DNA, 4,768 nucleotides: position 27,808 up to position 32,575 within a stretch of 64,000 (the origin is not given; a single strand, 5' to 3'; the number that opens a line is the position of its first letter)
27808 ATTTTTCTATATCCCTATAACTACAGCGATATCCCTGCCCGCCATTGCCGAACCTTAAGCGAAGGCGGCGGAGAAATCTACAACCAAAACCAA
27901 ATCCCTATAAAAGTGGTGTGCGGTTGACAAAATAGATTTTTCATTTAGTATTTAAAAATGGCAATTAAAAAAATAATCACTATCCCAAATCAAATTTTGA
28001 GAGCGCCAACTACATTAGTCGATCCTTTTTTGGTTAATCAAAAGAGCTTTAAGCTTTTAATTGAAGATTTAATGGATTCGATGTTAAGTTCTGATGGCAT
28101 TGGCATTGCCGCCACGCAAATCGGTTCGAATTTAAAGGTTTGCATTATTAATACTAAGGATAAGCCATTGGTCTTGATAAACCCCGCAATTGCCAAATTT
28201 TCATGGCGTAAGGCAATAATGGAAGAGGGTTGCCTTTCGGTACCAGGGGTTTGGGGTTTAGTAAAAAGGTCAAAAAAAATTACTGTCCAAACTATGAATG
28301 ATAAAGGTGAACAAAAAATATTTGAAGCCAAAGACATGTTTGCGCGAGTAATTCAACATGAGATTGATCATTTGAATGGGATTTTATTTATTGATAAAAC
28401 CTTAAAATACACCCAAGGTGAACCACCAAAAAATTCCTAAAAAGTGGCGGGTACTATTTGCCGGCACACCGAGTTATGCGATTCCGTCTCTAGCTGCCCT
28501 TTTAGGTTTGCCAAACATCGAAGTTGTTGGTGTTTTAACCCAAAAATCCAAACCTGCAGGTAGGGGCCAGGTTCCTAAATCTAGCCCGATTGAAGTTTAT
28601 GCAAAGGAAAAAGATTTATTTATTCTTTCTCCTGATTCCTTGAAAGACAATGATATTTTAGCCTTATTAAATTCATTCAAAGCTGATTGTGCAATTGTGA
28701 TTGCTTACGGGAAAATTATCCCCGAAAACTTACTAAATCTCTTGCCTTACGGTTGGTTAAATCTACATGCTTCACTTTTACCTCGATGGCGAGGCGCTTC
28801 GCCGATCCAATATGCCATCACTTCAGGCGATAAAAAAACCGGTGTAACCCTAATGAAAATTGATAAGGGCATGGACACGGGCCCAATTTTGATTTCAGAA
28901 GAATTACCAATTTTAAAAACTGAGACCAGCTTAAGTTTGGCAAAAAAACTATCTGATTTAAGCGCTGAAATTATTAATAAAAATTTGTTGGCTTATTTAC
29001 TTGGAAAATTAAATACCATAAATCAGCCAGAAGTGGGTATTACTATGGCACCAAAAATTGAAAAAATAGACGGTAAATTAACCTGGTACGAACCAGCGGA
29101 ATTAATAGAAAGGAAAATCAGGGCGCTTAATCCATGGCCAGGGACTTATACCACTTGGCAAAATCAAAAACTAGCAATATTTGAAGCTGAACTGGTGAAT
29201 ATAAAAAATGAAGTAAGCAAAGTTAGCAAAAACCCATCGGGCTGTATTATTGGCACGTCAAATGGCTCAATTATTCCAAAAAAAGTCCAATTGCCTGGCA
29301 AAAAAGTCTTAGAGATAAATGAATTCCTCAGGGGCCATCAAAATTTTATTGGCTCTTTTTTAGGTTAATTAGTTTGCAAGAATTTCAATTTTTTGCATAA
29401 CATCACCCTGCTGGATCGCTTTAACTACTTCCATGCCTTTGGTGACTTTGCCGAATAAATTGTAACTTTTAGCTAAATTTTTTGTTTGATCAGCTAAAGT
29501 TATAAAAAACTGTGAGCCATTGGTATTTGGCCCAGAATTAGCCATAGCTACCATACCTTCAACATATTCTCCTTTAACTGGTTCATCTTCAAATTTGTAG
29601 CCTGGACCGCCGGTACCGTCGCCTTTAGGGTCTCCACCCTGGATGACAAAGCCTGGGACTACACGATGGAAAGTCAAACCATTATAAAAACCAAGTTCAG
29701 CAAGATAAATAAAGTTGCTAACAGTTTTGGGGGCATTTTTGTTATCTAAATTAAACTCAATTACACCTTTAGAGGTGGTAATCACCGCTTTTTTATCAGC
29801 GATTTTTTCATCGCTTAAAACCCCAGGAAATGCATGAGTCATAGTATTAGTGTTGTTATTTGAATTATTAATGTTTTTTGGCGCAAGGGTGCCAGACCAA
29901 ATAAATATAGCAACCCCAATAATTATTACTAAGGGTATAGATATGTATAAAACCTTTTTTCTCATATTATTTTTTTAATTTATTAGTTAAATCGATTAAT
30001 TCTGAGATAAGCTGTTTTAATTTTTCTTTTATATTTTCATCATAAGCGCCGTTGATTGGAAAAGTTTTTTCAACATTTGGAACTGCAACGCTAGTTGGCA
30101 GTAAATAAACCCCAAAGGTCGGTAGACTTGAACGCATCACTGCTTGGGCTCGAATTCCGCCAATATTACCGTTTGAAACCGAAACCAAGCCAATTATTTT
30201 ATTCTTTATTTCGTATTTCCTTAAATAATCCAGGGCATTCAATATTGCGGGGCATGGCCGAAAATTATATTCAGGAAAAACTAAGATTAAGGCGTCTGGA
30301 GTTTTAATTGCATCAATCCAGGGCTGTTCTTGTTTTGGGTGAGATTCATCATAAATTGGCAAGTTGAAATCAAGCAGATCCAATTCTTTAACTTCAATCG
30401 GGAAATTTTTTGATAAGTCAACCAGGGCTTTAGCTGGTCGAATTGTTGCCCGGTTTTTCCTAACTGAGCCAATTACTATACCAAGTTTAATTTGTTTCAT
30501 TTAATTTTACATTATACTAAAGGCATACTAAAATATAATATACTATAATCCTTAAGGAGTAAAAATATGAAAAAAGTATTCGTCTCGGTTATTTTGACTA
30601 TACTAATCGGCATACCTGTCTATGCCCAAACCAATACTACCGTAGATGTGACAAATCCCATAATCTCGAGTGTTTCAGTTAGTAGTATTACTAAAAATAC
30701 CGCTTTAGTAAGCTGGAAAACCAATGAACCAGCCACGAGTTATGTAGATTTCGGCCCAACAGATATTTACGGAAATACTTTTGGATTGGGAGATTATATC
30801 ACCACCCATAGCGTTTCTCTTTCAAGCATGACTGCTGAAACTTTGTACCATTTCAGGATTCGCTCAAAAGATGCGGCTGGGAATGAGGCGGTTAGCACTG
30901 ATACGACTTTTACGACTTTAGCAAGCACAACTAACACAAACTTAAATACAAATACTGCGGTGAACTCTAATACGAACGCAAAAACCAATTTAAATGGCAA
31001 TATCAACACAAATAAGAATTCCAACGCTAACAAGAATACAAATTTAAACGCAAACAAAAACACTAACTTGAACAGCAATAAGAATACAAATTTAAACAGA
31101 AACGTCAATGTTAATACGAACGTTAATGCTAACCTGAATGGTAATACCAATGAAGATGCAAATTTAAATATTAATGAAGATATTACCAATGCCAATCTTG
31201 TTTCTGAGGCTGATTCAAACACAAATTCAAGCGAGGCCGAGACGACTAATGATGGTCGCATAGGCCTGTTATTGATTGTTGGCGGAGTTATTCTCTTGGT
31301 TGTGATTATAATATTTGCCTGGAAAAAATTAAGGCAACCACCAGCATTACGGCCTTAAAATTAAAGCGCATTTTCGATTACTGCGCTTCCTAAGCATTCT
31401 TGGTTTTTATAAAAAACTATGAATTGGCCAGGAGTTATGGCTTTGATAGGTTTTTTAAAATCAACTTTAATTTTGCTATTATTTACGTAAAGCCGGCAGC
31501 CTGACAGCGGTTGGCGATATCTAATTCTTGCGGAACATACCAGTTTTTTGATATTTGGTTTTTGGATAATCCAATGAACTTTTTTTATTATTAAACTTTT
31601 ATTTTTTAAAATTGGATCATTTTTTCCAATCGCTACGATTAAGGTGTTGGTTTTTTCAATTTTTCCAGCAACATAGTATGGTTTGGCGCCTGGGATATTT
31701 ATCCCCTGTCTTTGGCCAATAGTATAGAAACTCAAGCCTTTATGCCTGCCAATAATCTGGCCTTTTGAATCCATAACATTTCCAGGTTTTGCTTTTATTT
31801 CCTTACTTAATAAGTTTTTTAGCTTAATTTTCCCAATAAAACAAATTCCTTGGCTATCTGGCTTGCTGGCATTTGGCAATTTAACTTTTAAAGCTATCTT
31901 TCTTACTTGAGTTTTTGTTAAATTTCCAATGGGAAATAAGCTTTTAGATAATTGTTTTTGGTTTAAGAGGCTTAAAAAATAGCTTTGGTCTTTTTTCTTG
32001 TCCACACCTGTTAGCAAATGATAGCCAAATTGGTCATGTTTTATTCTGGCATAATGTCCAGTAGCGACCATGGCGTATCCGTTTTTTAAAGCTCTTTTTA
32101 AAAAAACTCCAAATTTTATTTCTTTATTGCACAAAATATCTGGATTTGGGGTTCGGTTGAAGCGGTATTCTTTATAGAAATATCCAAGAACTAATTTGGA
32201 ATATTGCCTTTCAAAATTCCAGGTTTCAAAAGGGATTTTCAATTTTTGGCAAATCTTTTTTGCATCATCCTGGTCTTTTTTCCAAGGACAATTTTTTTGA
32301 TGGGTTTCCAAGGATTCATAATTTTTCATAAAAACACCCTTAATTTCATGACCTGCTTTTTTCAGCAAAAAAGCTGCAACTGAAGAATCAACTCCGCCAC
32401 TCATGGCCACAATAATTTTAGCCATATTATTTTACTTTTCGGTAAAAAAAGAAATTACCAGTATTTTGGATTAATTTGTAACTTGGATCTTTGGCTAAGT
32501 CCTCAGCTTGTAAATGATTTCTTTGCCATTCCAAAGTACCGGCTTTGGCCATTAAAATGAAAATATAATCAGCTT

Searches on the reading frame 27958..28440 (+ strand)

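Call 59: search_protein_families(library=pfam, proteins=[window:27958-28440:+], max_evalue=0.0001)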
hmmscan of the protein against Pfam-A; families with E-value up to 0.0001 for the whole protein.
window:27958-28440:+ (160 aa): 1 family
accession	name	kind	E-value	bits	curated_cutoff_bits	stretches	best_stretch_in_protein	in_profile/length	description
PF01327.26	Pep_deformylase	-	1.2e-45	155.3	22.8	1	3-148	1-150/156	Polypeptide deformylase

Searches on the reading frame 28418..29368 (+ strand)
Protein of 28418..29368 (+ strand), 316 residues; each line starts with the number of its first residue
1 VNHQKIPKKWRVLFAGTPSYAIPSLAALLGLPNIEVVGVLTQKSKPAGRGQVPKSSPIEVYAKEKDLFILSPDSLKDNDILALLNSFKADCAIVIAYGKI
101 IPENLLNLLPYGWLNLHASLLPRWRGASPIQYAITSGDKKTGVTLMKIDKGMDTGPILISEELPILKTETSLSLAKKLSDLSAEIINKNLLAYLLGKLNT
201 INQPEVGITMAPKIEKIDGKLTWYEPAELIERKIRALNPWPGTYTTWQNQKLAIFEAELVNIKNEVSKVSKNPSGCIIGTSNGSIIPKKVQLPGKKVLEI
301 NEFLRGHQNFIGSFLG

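Call 59: search_protein_families(library=pfam, proteins=[window:28418-29368:+], max_evalue=0.0001)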
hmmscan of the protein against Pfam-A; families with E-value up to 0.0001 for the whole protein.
window:28418-29368:+ (316 aa): 2 families
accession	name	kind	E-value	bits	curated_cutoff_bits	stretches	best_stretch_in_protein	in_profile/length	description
PF00551.24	Formyl_trans_N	-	1.4e-39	136.2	26.1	1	33-186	27-177/181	Formyl transferase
PF02911.23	Formyl_trans_C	-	7.1e-22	77.9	21.1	1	213-307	1-99/100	Formyl transferase, C-terminal domain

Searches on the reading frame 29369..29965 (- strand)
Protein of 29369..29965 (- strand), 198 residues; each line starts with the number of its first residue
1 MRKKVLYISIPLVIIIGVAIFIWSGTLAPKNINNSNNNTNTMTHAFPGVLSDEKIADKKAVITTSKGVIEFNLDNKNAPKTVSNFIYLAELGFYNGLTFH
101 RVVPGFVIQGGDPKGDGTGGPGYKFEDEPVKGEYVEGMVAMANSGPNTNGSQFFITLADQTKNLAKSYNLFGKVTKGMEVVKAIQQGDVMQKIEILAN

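Call 59: search_protein_families(library=pfam, proteins=[window:29369-29965:-], max_evalue=0.0001)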
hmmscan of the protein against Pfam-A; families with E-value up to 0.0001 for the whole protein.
window:29369-29965:- (198 aa): 1 family
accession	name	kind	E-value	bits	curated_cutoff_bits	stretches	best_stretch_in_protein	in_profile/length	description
PF00160.26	Pro_isomerase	-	2.3e-43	148.6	21.7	1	61-191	3-144/159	Cyclophilin type peptidyl-prolyl cis-trans isomerase/CLD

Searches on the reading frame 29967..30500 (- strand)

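Call 59: search_protein_families(library=pfam, proteins=[window:29967-30500:-], max_evalue=0.0001)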
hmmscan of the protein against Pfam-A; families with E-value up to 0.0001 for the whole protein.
window:29967-30500:- (177 aa): 1 family
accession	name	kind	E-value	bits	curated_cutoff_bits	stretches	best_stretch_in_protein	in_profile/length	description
PF03358.20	FMN_red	-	1.6e-24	86.6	24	1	5-143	2-150/152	NADPH-dependent FMN reductase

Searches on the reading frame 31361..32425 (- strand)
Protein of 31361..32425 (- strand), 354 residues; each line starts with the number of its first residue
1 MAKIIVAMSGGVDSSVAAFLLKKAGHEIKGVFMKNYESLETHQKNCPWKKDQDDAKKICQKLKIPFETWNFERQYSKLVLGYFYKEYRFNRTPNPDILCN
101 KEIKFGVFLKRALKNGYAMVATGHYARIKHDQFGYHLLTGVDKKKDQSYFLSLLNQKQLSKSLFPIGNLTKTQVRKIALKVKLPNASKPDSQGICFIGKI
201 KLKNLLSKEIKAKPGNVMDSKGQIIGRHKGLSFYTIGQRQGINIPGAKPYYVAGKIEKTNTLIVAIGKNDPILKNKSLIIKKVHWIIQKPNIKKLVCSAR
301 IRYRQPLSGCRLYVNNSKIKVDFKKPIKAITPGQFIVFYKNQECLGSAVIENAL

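Call 59: search_protein_families(library=pfam, proteins=[window:31361-32425:-], max_evalue=0.0001)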
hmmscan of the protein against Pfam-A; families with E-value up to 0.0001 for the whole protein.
window:31361-32425:- (354 aa): 6 families
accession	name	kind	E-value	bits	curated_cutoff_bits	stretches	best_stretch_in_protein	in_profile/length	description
PF03054.22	tRNA_Me_trans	-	2.2e-77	259.7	20.6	1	3-199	2-202/202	tRNA methyl transferase HUP domain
PF20258.4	tRNA_Me_trans_C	-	1.5e-23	83.3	20.6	1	276-350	2-77/77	Aminomethyltransferase beta-barrel domain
PF20259.3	tRNA_Me_trans_M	-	8.9e-20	70.5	27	1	203-265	1-65/66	tRNA methyl transferase PRC-barrel domain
PF02540.23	NAD_synthase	-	5.7e-08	32.6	21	1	3-77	20-87/242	NAD synthase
PF01171.26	ATP_bind_3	-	7.2e-06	26.3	27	1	3-183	1-161/182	PP-loop family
PF02568.20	ThiI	-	4.1e-05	23.7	20.5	1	3-45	5-47/197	Thiamine biosynthesis protein (ThiI)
